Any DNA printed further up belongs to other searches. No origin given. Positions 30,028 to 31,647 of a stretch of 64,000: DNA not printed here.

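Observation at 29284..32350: Intact-looking 3,057-bp three-gene transposon inside a secreted-protein gene, with precise ends and a 5-bp target duplication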

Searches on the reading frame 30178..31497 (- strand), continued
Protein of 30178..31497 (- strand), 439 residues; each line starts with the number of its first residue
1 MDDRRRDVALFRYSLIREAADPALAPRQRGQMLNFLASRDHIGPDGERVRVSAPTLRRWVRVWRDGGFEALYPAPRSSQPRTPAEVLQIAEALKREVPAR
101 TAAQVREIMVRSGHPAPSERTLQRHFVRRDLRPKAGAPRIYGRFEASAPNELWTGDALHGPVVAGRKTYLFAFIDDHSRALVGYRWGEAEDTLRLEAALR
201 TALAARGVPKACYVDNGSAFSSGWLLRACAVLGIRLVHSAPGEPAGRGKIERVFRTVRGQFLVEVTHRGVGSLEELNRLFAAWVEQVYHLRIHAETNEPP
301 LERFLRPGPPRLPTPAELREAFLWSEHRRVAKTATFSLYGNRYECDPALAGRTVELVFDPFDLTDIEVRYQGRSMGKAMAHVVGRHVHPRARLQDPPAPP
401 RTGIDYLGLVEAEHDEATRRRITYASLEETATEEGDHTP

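Call 79: fold_search(model_id=the predicted structure, library=pdb)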
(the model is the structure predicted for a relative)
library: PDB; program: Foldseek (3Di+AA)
matches with E <= 10: 1330; with E <= 0.001: 72
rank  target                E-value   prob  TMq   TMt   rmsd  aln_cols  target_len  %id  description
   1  1fnn_A                2.8e-06  1.00  0.44  0.33  16.6       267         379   17  CRYSTAL STRUCTURE OF CDC6P FROM PYROBACULUM AEROPHILUM (released 2000-10-04)
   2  8xvc_A                2.9e-06  1.00  0.48  0.55  15.8       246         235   22  CryoEM structure of ADP-DNA-MuB conformation1 (released 2024-08-14)
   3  2qby_A                8.5e-06  1.00  0.44  0.34  16.9       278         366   16  Crystal structure of a heterodimer of Cdc6/Orc1 initiators bound to origin DNA (from S. solfataricus) (released 2007-09-11)
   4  7jgr_G                1.3e-05  1.00  0.45  0.35  17.0       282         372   16  Structure of Drosophila ORC bound to DNA (84 bp) and Cdc6 (released 2020-09-09)
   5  1w5s_B                1.9e-05  1.00  0.50  0.36  17.4       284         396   19  Structure of the Aeropyrum Pernix ORC2 protein (ADP form) (released 2004-10-05)
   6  7jgr_A                2.1e-05  1.00  0.39  0.28  17.2       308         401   18  Structure of Drosophila ORC bound to DNA (84 bp) and Cdc6 (released 2020-09-09)
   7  8efy_C                3.1e-05  1.00  0.25  0.23  17.2       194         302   21  Structure of double homo-hexameric AAA+ ATPase RuvB motors (released 2023-05-10)
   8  1w5t_C                3.7e-05  1.00  0.48  0.35  17.5       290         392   19  Structure of the Aeropyrum Pernix ORC2 protein (ADPNP-ADP complexes) (released 2004-10-05)
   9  1w5s_A                4.4e-05  1.00  0.49  0.36  17.4       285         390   19  Structure of the Aeropyrum Pernix ORC2 protein (ADP form) (released 2004-10-05)
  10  7tjh_A                4.8e-05  1.00  0.42  0.26  16.1       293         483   14  S. cerevisiae ORC bound to 84 bp ARS1 DNA and Cdc6 (state 1) with flexible Orc6 N-terminal domain (released 2022-10-05)
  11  7jpo_A                4.8e-05  1.00  0.42  0.34  16.3       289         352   16  ORC-O1AAA: Human Origin Recognition Complex (ORC) with dynamic/unresolved ORC2 WH (released 2020-09-02)
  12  7jps_A                4.8e-05  1.00  0.39  0.32  16.5       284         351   18  ORC-DNA: Human Origin Recognition Complex (ORC) with DNA bound in the core (released 2020-09-09)
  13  7jk6_A                4.8e-05  1.00  0.38  0.30  16.8       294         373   17  Structure of Drosophila ORC in the active conformation (released 2020-09-09)
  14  7tjj_A                9.4e-05  1.00  0.42  0.25  16.9       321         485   14  S. cerevisiae ORC bound to 84 bp ARS1 DNA and Cdc6 (state 1) with docked Orc6 N-terminal domain (released 2022-10-05)
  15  8efv_F                9.4e-05  1.00  0.25  0.23  17.1       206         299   19  Structure of single homo-hexameric Holliday junction ATP-dependent DNA helicase RuvB motor (released 2023-05-10)
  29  7mbw_A                3.0e-04  1.00  0.33  0.21  18.3       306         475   15  Crystal structure of TnsC(1-503)A225V (released 2022-02-23)
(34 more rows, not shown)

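Call 82: list_cluster_members(proteins=[P0130, P0001, P0009])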
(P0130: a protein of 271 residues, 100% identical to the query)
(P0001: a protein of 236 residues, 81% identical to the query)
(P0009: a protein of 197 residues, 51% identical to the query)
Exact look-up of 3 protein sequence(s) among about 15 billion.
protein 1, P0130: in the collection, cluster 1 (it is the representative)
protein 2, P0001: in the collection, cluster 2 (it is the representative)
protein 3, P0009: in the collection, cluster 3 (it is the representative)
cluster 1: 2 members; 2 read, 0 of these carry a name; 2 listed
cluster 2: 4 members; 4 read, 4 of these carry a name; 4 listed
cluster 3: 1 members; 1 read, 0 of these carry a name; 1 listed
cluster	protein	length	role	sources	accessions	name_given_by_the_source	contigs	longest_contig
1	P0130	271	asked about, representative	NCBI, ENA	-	-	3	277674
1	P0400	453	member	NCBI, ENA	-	-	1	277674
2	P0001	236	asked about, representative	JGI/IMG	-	hypothetical protein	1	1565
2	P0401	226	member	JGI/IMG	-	hypothetical protein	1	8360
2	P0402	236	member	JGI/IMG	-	hypothetical protein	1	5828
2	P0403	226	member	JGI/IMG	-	hypothetical protein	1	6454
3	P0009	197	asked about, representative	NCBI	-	-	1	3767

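Call 83: find_encoding_contigs(protein=P0400, flank=1000, max_places=5)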
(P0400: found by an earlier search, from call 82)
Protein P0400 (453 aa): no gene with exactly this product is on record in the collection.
